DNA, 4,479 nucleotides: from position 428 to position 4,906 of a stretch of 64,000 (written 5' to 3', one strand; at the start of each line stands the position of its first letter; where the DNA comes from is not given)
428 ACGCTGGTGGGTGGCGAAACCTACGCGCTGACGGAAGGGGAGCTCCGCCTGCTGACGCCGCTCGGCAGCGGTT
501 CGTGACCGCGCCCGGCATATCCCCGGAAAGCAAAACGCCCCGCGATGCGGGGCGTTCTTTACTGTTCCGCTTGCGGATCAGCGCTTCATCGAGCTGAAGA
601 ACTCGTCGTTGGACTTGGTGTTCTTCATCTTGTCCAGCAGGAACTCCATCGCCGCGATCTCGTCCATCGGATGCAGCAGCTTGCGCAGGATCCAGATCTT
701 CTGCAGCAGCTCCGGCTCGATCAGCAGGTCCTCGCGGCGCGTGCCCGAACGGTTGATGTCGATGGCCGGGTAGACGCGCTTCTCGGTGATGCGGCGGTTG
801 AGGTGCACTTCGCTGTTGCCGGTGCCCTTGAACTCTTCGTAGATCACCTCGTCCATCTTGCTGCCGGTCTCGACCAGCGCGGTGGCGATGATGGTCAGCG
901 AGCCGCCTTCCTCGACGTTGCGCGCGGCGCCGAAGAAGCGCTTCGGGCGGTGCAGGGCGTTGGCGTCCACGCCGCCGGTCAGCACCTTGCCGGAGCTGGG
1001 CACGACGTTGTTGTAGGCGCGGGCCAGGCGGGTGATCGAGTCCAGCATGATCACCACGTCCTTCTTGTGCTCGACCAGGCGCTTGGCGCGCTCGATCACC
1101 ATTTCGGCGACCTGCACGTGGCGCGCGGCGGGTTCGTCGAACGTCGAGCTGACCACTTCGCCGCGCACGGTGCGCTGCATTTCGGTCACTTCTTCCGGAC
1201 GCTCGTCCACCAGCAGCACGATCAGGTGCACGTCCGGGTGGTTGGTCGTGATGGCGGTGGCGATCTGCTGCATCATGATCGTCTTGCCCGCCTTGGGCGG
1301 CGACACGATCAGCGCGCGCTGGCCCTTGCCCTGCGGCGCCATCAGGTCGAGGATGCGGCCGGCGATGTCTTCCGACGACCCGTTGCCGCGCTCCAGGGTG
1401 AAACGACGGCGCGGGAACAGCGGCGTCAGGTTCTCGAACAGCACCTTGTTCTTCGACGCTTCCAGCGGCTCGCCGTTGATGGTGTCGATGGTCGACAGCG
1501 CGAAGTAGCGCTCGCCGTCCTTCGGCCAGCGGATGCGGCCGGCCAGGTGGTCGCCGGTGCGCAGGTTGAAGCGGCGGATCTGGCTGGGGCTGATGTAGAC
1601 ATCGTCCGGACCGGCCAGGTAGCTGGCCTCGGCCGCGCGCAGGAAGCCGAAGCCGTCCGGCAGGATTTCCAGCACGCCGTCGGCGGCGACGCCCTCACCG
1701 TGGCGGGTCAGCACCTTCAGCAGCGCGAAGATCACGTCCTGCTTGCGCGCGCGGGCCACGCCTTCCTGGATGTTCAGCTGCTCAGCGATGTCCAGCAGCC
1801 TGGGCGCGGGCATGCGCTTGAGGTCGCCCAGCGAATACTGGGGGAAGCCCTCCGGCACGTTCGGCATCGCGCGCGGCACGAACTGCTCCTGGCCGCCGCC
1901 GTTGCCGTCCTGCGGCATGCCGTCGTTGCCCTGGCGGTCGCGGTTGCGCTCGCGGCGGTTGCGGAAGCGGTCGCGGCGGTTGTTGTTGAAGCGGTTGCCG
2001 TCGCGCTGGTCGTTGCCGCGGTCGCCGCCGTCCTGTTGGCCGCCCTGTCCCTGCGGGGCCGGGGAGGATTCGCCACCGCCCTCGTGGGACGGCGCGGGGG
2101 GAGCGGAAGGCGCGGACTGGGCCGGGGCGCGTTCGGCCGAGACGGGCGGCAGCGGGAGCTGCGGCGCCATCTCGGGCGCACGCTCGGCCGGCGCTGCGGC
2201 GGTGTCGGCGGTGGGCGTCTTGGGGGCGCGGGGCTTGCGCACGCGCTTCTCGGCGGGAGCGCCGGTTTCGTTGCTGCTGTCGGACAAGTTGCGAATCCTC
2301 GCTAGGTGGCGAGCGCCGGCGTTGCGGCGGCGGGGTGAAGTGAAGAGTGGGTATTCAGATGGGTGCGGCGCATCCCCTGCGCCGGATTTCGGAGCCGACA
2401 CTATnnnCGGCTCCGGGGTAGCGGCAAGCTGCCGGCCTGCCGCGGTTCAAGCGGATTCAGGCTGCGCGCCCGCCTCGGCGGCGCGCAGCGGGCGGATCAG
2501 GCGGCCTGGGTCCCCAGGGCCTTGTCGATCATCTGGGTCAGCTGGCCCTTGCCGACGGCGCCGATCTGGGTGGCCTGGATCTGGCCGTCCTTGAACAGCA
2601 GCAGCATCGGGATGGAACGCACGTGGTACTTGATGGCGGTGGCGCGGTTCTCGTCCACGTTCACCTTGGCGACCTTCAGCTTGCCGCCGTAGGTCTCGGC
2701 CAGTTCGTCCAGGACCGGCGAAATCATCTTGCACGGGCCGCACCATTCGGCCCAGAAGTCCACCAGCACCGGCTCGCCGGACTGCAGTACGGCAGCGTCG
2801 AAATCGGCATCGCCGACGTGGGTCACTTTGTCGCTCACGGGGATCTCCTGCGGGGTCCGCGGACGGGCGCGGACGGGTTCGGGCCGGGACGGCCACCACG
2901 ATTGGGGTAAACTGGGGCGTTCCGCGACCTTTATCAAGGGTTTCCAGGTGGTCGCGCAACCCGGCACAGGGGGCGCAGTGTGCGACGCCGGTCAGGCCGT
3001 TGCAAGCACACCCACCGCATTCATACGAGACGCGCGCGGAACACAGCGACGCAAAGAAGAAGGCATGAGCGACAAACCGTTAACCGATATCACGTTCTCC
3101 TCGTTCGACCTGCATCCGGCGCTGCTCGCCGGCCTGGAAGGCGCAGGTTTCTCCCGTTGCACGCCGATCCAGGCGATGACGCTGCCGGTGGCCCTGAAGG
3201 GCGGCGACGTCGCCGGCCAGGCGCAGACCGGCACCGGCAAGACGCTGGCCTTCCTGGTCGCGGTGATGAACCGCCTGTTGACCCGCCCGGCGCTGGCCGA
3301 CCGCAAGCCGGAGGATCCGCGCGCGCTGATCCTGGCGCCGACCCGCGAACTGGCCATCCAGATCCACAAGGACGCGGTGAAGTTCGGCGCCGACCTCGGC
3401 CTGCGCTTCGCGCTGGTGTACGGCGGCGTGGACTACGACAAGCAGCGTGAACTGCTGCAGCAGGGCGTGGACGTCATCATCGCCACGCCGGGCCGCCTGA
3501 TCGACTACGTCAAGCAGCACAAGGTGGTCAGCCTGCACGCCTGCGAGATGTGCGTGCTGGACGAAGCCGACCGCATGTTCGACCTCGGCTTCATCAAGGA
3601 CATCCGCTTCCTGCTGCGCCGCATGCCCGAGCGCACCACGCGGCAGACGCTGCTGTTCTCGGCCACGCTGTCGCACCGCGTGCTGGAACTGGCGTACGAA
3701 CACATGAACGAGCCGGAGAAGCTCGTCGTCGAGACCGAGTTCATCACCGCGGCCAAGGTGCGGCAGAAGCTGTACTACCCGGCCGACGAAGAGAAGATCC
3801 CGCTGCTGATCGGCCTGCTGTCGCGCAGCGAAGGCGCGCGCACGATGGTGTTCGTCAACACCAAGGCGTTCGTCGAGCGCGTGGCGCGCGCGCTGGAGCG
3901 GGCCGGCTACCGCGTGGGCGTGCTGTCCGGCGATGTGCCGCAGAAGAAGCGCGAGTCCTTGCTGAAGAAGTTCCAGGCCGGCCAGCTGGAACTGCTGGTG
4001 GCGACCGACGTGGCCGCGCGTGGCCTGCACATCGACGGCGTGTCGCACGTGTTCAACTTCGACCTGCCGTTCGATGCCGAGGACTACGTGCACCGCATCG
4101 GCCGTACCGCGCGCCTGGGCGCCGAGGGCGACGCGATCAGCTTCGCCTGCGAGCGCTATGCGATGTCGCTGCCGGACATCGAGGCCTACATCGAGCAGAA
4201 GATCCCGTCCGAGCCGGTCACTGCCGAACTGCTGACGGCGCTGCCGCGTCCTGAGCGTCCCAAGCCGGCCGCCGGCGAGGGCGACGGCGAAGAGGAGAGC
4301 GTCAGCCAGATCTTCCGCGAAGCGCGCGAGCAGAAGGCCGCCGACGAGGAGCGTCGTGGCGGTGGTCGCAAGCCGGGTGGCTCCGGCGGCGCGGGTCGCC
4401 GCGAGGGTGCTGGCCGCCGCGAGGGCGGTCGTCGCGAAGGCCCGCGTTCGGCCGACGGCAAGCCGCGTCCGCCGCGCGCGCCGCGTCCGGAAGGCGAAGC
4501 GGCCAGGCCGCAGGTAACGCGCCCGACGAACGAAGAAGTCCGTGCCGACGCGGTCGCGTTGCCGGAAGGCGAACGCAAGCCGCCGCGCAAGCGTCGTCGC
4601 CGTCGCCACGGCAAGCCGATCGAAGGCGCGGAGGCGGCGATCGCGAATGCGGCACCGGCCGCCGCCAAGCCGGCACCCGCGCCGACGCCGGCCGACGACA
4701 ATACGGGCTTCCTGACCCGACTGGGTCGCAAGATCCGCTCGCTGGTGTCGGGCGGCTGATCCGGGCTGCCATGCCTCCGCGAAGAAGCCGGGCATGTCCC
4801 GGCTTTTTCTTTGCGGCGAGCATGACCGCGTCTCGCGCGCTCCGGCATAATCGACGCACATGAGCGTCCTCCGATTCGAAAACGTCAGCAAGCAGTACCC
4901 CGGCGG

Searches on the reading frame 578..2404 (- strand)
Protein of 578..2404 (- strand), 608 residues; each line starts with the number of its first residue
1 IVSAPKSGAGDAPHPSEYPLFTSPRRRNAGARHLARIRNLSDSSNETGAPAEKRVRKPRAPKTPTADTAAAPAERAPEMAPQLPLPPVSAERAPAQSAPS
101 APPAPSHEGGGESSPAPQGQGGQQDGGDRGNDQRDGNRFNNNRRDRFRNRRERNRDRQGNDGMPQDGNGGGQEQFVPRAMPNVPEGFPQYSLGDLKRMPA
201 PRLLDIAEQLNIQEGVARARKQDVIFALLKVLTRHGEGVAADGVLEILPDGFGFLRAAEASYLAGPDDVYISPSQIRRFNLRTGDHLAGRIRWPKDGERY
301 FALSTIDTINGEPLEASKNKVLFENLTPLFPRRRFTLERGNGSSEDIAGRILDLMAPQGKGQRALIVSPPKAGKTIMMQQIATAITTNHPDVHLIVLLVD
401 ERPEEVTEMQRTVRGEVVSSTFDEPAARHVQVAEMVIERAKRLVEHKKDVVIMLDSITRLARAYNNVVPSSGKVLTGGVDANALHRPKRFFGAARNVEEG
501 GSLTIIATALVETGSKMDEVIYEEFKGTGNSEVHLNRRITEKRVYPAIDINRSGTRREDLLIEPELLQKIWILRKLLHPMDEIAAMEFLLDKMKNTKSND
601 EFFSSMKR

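Call 43: search_protein_families(library=pfam, proteins=[window:578-2404:-], max_evalue=0.0001)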
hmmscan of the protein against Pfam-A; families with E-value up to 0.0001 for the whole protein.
window:578-2404:- (608 aa): 3 families
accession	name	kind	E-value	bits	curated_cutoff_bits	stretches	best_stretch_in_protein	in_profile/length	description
PF07497.18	Rho_RNA_bind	-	3.3e-30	104.2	27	1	242-314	2-72/73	Rho termination factor, RNA-binding domain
PF00006.31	ATP-synt_ab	-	3.2e-28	99.3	29.5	1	350-553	3-211/213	ATP synthase alpha/beta family, nucleotide-binding domain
PF07498.18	Rho_N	-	1.2e-12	48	24.9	1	194-237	1-43/43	Rho termination factor, N-terminal domain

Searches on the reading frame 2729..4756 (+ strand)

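Call 43: search_protein_families(library=pfam, proteins=[window:2729-4756:+], max_evalue=0.0001)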
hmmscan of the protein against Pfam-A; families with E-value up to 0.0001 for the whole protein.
window:2729-4756:+ (676 aa): 3 families
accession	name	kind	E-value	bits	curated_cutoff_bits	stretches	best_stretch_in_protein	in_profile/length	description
PF00270.35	DEAD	-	2.3e-48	164.5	26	1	145-318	1-164/167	DEAD/DEAH box helicase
PF00271.37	Helicase_C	-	1.2e-31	109.6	23.5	1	356-464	2-110/110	Helicase conserved C-terminal domain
PF12300.13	RhlB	-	3.7e-30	105.9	25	1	489-648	1-165/181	ATP-dependent RNA helicase RhlB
